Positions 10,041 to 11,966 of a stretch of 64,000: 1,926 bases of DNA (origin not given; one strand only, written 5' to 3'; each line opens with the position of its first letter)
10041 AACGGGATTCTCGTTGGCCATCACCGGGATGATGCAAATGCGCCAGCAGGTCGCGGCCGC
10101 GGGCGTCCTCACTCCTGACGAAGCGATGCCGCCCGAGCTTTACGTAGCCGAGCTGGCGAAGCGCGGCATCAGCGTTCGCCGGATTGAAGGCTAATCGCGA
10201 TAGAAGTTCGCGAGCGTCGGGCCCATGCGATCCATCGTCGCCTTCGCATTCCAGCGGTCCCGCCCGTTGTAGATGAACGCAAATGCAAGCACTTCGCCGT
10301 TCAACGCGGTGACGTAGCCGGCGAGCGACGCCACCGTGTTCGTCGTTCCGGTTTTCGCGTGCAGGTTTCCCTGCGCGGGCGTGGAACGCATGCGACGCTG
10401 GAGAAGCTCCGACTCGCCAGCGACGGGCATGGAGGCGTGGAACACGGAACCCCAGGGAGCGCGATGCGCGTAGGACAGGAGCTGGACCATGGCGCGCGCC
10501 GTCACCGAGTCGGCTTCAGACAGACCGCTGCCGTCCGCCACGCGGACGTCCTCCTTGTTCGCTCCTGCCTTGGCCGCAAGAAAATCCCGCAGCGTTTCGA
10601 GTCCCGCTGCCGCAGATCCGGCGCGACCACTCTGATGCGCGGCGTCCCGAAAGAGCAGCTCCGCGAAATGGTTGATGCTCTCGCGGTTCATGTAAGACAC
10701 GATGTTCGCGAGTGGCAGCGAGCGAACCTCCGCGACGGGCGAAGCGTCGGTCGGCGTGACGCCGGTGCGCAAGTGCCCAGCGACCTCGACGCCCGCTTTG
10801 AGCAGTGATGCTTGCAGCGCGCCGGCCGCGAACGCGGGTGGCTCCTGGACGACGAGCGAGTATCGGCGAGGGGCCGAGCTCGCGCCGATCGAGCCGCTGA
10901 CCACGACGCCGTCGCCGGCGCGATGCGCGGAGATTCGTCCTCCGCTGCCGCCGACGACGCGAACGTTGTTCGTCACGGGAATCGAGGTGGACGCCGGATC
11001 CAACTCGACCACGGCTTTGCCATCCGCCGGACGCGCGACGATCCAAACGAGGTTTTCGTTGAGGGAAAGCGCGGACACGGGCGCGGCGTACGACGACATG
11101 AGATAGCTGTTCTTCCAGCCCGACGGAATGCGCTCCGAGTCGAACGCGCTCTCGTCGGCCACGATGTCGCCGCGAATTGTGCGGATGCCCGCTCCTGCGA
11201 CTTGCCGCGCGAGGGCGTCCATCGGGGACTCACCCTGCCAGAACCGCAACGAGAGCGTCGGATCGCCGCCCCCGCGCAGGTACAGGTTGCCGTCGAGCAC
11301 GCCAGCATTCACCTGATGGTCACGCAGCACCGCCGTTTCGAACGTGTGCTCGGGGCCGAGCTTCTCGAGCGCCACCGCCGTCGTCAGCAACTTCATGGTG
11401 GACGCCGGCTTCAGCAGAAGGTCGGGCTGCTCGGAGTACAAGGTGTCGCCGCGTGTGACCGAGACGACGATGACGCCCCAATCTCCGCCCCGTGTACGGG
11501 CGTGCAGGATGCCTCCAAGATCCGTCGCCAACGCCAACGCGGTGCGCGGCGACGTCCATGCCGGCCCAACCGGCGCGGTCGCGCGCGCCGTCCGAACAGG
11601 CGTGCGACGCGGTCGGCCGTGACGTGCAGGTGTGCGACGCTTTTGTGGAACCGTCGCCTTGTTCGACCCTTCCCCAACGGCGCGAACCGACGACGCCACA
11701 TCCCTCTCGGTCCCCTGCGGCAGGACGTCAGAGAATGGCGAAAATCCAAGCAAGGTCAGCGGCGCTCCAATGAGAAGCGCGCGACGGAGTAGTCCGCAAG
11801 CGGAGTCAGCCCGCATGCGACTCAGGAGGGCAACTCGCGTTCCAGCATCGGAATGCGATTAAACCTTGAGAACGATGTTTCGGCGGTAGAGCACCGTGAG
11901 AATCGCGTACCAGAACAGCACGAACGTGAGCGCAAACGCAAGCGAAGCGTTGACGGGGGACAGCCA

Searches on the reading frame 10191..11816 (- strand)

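Call 47: search_protein_families(library=pfam, proteins=[window:10191-11816:-], max_evalue=0.001)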
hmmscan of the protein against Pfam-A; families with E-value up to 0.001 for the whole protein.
window:10191-11816:- (541 aa): 1 family
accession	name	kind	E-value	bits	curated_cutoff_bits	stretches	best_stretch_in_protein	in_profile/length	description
PF02113.21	Peptidase_S13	-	7.4e-104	348.4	22.8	1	110-534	16-440/444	D-Ala-D-Ala carboxypeptidase 3 (S13) family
